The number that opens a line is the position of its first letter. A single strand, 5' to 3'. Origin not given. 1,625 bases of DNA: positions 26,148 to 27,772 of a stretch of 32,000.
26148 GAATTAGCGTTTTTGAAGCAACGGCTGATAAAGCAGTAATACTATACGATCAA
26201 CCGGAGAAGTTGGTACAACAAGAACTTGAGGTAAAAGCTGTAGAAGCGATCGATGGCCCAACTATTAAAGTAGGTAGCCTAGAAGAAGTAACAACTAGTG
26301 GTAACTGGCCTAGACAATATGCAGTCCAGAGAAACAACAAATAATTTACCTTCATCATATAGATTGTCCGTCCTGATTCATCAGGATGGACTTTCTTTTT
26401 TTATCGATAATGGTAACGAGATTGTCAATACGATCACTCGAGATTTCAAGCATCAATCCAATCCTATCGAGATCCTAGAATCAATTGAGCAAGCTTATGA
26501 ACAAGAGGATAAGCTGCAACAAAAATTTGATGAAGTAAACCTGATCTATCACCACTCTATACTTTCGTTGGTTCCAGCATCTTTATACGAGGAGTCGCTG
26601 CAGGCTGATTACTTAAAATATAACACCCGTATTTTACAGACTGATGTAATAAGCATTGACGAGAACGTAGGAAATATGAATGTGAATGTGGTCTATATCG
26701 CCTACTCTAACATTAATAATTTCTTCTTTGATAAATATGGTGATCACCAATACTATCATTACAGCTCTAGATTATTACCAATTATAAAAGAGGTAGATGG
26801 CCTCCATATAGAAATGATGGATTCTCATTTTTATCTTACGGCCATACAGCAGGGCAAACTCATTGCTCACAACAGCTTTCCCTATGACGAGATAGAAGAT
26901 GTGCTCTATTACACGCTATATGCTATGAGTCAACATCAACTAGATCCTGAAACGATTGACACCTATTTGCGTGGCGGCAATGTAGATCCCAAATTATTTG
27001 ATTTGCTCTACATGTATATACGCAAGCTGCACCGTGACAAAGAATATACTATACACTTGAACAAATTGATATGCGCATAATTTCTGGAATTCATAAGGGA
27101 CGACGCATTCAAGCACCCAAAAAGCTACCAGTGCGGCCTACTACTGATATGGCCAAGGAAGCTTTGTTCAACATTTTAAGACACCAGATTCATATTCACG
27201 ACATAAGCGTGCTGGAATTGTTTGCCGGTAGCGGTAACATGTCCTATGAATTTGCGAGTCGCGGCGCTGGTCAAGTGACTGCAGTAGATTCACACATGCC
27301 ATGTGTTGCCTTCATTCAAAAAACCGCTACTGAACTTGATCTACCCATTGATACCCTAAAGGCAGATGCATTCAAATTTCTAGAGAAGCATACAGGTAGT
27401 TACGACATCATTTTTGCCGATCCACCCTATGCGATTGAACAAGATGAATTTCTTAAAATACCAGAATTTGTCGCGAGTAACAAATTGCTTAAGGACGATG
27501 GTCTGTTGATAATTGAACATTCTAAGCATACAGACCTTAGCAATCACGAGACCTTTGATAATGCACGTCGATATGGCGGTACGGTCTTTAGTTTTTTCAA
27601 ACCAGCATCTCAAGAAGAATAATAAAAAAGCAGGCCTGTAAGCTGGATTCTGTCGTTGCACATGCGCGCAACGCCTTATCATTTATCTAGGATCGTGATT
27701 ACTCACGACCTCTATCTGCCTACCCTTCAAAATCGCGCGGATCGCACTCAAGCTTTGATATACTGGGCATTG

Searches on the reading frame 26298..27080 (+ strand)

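Call 9: search_protein_families(library=pfam, proteins=[window:26298-27080:+])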
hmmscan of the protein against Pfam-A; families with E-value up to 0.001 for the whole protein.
window:26298-27080:+ (260 aa): 1 family
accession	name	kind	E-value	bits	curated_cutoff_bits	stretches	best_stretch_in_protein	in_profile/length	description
PF12864.12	DUF3822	-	2.3e-42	145.4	24.9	1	17-243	8-240/241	Protein of unknown function (DUF3822)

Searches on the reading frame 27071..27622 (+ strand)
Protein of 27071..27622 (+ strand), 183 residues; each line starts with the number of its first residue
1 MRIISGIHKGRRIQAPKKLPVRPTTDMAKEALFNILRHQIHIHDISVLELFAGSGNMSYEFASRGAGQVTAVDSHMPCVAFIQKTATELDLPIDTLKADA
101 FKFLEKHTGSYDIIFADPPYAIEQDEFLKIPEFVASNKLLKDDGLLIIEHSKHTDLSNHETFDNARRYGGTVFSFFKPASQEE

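Call 7: find_encoding_contigs(protein=window:27071-27622:+, flank=10000, max_places=10)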
Protein window:27071-27622:+ (183 aa): no gene with exactly this product is on record in the collection.

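Call 9: search_protein_families(library=pfam, proteins=[window:27071-27622:+])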
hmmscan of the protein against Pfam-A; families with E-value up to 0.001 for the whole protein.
window:27071-27622:+ (183 aa): 6 families
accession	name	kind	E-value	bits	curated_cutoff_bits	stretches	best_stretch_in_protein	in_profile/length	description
PF03602.21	Cons_hypoth95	-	9.8e-40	136.6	24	1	1-176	1-181/182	Conserved hypothetical protein 95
PF05175.20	MTS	-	2.5e-08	34.2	23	1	25-157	16-147/170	Methyltransferase small domain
PF13649.12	Methyltransf_25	-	2.7e-08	34.8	27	1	47-116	1-70/97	Methyltransferase domain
PF13847.12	Methyltransf_31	-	1.3e-06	28.6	27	1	45-161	5-122/145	Methyltransferase domain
PF02086.21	MethyltransfD12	-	5e-06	26.9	22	0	29-86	5-62/253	D12 class N6 adenine-specific DNA methyltransferase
PF01564.23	Spermine_synth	-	0.00012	22.1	22.9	1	93-178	74-158/186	Spermine/spermidine synthase domain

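Call 10: find_related_loci(query=window:27071-27622:+, collection=genome_contigs, flank=10000)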
Query window:27071-27622:+ (183 aa) in genome_contigs; peptide patterns used: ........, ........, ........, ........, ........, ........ (x = any residue, [..] = any of these).
600 stretches matched a pattern (row limit reached: there are more); 578 encode a relative of the query (tblastn E <= 1e-3); the best 80 are kept; 80 distinct loci.
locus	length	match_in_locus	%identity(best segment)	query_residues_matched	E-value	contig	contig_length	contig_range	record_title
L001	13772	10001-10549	73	1-183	5e-91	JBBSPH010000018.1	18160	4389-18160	MAG: Flavobacteriales bacterium isolate LS6_sbin.50 LS6_sbin.50_K_1393400_L_18160_cov_9.0000, whole genome shotgun seque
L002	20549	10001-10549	66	1-183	8e-81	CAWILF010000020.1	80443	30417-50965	MAG: uncultured Flavobacteriaceae bacterium isolate MFD03250.bin.3.131 genome assembly, contig: contig_5670, whole genom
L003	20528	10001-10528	65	1-176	6e-77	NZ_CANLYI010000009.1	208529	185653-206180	Uncultured Winogradskyella sp. isolate 3-713-3Z.fasta NODE_9, whole genome shotgun sequence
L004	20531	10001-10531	63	1-177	2e-76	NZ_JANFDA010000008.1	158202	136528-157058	Winogradskyella sp. 3972H.M.0a.05 NODE_8, whole genome shotgun sequence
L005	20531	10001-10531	64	1-177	2e-76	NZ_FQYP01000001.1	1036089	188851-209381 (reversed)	Aquimarina spongiae strain DSM 22623, whole genome shotgun sequence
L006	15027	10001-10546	60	1-182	5e-75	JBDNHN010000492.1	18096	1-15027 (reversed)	MAG: Gillisia sp. isolate concoct.27.WLB k141_1164646, whole genome shotgun sequence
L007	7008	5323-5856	61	1-178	4e-75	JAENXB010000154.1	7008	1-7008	MAG: Flavobacteriaceae bacterium isolate 5_8_m_bin19 k141_641873_length_7008_cov_182.8847, whole genome shotgun sequence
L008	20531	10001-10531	63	1-177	4e-75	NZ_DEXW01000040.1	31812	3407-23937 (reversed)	MAG: Winogradskyella sp. UBA3174 UBA3174_contig_2022, whole genome shotgun sequence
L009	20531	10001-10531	64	1-177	4e-75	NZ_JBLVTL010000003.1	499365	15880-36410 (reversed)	Christiangramia aquimixticola strain HJM-19 NODE_3_length_499365_cov_131.652035, whole genome shotgun sequence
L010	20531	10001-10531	63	1-177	2e-74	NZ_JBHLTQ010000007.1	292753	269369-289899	Winogradskyella pulchriflava strain NCAIM B.02481 soapdenovo_K_127_7, whole genome shotgun sequence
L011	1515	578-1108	63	1-177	1e-78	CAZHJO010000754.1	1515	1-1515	MAG TPA_asm: uncultured Maribacter sp. isolate binchicken_co385_37 genome assembly, contig: NODE_88899_length_1515_cov_4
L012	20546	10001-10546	62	1-182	3e-74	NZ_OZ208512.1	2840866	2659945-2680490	Tenacibaculum insulae isolate JDTF-31(T) chromosome TINSU, complete sequence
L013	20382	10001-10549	58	1-183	3e-74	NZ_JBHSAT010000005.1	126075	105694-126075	Winogradskyella maritima strain CECT 8979 GCM70011605_19, whole genome shotgun sequence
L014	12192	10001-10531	63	1-177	7e-74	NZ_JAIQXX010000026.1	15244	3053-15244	Winogradskyella immobilis strain E313 scaffold_26_length=15245, whole genome shotgun sequence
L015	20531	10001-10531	63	1-177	1e-73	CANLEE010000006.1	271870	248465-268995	uncultured Psychroserpens sp. isolate 2-553-3Z.fasta genome assembly, contig: NODE_6, whole genome shotgun sequence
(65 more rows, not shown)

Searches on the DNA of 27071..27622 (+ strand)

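Call 23: search_rna_families(sources=[L001, L002, L064, L024, L021, L036, L065], threshold=gathering, show_alignments=4)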
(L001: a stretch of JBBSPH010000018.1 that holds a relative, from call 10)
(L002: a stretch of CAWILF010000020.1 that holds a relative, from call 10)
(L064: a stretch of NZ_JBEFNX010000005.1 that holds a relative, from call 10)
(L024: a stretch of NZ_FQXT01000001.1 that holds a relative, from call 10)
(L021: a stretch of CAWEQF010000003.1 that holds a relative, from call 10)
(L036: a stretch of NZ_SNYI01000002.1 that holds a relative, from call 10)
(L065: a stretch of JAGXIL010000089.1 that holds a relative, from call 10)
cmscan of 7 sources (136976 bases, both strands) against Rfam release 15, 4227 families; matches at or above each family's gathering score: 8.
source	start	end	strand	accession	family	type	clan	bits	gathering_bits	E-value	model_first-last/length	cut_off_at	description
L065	11692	12009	-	RF00010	RNaseP_bact_a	Gene; ribozyme;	CL00002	210.4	100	1.9e-66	1-367/367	no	Bacterial RNase P class A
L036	10565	10883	-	RF00010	RNaseP_bact_a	Gene; ribozyme;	CL00002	196.7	100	7.7e-62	1-367/367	no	Bacterial RNase P class A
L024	10968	11285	-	RF00010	RNaseP_bact_a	Gene; ribozyme;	CL00002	195.4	100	2.2e-61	1-367/367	no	Bacterial RNase P class A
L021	10919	11254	-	RF00010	RNaseP_bact_a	Gene; ribozyme;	CL00002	195.1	100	2.7e-61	1-367/367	no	Bacterial RNase P class A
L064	10649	10969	-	RF00010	RNaseP_bact_a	Gene; ribozyme;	CL00002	186.8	100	1.8e-58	1-367/367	no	Bacterial RNase P class A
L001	10635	10966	-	RF00010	RNaseP_bact_a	Gene; ribozyme;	CL00002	186.6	100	2.1e-58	1-367/367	no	Bacterial RNase P class A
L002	11491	11843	-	RF00010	RNaseP_bact_a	Gene; ribozyme;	CL00002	181.6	100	1e-56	1-367/367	no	Bacterial RNase P class A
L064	6906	6986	+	RF01705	Flavo-1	Gene; sRNA;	-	48.4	42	4.8e-07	1-76/76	no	Flavo-1 RNA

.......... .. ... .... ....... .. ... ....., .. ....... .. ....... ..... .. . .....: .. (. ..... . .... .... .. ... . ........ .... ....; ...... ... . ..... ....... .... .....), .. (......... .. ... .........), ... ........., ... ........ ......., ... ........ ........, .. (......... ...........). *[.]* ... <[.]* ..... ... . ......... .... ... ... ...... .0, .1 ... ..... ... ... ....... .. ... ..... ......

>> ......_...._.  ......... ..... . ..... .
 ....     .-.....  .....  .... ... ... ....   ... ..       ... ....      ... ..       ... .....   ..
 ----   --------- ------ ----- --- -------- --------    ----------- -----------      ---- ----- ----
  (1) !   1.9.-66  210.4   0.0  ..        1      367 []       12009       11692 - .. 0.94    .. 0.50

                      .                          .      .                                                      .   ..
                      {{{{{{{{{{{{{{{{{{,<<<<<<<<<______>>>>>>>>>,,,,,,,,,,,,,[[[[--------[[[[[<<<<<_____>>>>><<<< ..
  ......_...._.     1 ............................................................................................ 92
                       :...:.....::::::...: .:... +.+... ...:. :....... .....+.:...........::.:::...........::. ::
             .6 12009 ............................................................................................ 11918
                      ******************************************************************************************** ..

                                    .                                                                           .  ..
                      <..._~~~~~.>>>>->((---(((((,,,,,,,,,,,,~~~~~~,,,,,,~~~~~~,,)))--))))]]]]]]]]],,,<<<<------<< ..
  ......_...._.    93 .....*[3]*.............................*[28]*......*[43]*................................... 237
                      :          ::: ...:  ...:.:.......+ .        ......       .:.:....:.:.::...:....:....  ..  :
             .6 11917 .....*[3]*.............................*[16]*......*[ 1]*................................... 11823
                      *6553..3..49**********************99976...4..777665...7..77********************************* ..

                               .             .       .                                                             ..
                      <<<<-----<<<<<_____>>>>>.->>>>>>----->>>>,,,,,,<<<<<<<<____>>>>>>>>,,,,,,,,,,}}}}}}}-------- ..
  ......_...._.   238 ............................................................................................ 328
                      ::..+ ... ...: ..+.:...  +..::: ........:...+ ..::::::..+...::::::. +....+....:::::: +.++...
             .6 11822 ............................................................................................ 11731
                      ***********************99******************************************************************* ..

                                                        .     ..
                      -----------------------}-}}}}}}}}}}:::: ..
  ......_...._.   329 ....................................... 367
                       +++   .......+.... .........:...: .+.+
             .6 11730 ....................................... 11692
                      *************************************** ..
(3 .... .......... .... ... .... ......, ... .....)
